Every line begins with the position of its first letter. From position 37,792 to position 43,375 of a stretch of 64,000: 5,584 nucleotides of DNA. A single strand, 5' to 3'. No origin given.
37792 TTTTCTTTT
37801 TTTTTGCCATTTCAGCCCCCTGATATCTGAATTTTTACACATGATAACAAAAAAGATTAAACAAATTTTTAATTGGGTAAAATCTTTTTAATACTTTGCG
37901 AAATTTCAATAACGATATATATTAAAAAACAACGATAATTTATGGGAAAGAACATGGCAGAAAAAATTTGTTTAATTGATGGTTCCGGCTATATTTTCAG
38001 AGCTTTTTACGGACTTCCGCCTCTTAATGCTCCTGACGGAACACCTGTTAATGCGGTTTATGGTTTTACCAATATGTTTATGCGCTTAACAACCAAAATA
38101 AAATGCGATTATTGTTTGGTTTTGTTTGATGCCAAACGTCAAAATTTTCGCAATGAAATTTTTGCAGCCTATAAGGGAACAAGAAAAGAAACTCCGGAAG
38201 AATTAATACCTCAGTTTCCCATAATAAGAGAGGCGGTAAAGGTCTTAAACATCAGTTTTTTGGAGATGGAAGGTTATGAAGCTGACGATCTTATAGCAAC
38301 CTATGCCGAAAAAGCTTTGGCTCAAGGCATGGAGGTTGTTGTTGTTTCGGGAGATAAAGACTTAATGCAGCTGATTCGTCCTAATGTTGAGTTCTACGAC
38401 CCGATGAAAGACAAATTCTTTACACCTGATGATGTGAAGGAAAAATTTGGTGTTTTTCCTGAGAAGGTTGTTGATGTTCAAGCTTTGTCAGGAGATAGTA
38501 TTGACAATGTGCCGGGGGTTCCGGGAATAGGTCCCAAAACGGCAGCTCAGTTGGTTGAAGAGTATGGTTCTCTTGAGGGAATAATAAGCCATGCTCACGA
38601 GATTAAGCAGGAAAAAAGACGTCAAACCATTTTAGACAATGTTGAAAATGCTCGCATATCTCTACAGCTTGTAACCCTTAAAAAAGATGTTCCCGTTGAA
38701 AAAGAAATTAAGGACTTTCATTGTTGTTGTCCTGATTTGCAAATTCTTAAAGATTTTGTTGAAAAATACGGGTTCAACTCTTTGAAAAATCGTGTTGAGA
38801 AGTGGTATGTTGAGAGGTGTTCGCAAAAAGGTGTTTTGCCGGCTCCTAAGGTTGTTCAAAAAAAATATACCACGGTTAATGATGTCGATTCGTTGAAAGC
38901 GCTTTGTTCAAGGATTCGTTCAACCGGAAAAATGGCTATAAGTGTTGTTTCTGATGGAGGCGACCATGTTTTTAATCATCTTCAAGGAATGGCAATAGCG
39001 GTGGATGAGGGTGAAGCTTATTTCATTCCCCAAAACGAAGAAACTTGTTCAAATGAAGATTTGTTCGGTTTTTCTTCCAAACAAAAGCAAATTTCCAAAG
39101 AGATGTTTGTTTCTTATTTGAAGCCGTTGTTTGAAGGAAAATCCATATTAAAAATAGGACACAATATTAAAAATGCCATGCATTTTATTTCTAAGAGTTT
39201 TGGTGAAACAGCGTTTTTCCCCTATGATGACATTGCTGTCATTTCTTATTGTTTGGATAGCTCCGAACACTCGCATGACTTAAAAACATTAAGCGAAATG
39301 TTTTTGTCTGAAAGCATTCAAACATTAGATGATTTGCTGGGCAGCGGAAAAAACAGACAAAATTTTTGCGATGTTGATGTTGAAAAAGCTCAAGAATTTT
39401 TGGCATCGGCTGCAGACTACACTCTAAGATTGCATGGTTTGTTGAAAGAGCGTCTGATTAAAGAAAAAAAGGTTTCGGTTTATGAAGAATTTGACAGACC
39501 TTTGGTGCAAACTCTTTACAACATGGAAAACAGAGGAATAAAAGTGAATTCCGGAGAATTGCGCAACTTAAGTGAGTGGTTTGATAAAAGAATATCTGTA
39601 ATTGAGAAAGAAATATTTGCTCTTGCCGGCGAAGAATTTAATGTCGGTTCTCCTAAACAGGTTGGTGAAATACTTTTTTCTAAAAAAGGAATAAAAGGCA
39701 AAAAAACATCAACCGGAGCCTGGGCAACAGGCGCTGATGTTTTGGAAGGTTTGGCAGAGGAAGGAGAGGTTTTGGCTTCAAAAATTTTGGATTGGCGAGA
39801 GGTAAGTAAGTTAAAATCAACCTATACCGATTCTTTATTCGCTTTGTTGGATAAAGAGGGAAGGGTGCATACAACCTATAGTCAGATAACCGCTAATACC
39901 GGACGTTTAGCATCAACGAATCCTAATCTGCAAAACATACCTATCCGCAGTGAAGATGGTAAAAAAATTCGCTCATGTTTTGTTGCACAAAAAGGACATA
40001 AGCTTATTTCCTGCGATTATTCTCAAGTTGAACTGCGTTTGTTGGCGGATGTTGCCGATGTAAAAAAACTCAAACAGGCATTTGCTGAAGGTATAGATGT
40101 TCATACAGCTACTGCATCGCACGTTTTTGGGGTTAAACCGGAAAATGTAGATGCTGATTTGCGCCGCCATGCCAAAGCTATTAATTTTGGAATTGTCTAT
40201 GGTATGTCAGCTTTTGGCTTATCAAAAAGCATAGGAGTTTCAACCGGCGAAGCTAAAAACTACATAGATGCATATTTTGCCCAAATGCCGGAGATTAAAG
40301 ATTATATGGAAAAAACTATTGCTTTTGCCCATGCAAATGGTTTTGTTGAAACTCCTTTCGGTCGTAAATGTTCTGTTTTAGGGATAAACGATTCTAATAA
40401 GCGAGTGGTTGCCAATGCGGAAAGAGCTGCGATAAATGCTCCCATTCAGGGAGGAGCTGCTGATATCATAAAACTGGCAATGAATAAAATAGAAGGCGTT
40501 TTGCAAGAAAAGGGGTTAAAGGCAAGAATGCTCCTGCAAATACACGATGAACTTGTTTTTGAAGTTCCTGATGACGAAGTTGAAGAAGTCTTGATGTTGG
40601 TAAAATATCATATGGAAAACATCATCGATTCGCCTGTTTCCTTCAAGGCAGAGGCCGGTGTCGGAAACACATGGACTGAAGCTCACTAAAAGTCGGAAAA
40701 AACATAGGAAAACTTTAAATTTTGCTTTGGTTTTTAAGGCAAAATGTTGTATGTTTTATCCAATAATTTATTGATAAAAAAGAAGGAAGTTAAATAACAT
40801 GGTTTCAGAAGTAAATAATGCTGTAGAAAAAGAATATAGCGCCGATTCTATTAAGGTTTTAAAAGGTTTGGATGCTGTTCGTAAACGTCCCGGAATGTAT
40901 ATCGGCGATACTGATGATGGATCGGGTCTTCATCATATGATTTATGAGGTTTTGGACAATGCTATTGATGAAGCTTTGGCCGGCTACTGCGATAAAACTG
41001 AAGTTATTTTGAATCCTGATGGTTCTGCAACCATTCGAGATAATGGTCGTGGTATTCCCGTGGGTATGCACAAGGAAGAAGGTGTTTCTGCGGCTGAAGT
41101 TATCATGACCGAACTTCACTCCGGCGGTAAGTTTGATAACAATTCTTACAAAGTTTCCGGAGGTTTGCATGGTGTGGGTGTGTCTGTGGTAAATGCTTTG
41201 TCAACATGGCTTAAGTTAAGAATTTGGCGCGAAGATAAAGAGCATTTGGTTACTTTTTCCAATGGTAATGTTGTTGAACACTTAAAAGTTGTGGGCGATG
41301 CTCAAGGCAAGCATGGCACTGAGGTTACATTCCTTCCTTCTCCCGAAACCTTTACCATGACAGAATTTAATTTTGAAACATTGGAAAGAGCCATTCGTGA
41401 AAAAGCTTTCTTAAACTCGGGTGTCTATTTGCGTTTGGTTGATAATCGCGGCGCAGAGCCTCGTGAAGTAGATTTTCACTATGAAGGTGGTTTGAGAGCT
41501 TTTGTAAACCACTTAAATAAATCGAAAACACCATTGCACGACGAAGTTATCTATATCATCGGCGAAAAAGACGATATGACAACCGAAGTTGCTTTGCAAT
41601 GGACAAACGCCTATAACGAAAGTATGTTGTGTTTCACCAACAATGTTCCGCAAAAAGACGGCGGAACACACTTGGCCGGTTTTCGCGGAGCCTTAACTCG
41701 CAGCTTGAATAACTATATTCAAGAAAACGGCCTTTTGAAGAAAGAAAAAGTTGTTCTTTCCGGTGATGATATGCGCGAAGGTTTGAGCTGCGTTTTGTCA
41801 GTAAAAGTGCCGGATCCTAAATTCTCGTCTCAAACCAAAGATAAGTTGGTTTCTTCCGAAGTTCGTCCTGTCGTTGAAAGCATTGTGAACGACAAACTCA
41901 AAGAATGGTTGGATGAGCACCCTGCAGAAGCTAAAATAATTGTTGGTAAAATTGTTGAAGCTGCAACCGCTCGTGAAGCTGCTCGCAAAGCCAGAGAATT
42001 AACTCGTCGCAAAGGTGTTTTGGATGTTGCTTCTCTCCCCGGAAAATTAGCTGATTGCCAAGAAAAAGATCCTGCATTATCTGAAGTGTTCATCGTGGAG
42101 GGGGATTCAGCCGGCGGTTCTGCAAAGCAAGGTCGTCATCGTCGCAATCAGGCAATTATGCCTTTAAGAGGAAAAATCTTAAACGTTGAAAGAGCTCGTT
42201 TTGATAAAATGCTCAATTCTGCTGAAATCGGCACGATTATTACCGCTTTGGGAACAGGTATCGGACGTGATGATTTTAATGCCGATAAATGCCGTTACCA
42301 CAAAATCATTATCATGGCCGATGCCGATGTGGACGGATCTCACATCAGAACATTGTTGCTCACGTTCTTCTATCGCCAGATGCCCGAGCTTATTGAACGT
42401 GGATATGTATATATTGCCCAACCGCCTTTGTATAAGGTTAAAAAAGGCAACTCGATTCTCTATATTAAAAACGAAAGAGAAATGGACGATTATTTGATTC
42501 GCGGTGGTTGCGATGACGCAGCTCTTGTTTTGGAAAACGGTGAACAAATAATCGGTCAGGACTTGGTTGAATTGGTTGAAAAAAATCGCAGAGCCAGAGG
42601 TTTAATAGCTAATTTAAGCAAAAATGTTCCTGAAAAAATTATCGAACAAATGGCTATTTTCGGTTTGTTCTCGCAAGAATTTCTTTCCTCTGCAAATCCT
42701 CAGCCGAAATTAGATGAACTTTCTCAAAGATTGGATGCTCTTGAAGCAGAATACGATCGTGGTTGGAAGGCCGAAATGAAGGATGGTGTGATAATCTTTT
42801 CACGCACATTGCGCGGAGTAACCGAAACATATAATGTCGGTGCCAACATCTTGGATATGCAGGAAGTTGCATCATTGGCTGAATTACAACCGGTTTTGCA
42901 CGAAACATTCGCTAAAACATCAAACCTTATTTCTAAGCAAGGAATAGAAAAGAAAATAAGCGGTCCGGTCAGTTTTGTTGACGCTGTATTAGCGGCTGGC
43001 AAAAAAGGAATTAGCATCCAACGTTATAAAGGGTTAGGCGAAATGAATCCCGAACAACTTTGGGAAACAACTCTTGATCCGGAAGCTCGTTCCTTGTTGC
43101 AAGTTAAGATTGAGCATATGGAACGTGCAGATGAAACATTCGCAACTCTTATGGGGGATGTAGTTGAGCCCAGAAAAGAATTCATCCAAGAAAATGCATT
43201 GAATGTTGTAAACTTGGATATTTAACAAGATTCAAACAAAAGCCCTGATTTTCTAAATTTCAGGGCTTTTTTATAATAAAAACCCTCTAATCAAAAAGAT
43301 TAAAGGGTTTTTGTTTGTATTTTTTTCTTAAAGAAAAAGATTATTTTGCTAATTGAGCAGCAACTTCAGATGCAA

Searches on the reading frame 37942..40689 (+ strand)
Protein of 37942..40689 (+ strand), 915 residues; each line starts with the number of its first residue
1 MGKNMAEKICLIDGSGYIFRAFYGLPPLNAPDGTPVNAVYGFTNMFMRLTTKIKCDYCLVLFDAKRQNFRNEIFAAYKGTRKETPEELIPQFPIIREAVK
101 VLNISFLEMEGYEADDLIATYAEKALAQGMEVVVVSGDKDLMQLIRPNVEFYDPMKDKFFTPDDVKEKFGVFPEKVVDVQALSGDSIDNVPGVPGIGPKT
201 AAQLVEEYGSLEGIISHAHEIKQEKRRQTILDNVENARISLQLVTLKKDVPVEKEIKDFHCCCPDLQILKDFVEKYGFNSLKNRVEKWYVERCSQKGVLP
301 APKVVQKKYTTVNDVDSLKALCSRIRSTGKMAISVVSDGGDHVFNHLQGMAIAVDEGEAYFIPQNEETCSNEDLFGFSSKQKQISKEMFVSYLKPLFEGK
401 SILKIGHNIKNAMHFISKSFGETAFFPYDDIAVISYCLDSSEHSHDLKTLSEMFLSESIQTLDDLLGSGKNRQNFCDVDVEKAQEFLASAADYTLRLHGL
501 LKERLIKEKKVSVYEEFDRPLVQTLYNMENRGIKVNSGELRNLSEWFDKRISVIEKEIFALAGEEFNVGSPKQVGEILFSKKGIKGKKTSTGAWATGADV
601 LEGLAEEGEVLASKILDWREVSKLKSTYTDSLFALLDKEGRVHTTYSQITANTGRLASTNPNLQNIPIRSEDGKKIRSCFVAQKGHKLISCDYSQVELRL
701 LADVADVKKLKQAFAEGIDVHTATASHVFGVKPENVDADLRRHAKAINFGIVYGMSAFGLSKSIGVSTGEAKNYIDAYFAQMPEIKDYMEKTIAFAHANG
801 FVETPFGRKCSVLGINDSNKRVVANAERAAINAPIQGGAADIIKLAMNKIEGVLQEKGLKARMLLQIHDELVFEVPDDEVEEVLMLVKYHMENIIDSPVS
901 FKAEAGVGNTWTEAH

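Call 17: search_protein_families(library=pfam, proteins=[window:37942-40689:+], max_evalue=0.00001)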
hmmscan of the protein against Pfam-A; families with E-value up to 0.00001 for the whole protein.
window:37942-40689:+ (915 aa): 4 families
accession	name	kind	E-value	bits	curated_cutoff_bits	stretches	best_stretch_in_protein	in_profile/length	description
PF00476.26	DNA_pol_A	-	9.2e-145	482.8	34.3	1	539-913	3-381/381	DNA polymerase family A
PF02739.22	5_3_exonuc_N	-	7.5e-57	192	34.3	1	8-170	1-164/164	5'-3' exonuclease, N-terminal resolvase-like domain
PF01367.25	5_3_exonuc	-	3.5e-31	108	40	1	172-262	2-92/97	5'-3' exonuclease, C-terminal SAM fold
PF01612.26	DNA_pol_A_exo1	-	2.7e-09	37.5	23.6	1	309-505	1-172/173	3'-5' exonuclease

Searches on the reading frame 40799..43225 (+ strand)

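Call 17: search_protein_families(library=pfam, proteins=[window:40799-43225:+], max_evalue=0.00001)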
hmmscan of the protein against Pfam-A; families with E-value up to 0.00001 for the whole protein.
window:40799-43225:+ (808 aa): 6 families
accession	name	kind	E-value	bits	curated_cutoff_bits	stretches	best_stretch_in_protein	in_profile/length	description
PF00204.31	DNA_gyraseB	-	3.2e-61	206.2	27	1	231-400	1-172/173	DNA gyrase B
PF00986.26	DNA_gyraseB_C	-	2e-30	105.1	29.8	1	735-797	1-63/63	DNA gyrase B subunit, carboxyl terminus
PF01751.28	Toprim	-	1.2e-19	70.7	23.1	1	429-541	1-95/96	Toprim domain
PF02518.31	HATPase_c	-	1.3e-15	58.2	26.4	1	40-178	2-105/111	Histidine kinase-, DNA gyrase B-, and HSP90-like ATPase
PF21249.2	GyrB_hook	-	5.5e-06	26.3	23.7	0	543-567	1-25/29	GyrB, hook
PF18053.6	GyrB_insert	-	6.2e-06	26.6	26.1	0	575-705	2-139/167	DNA gyrase B subunit insert domain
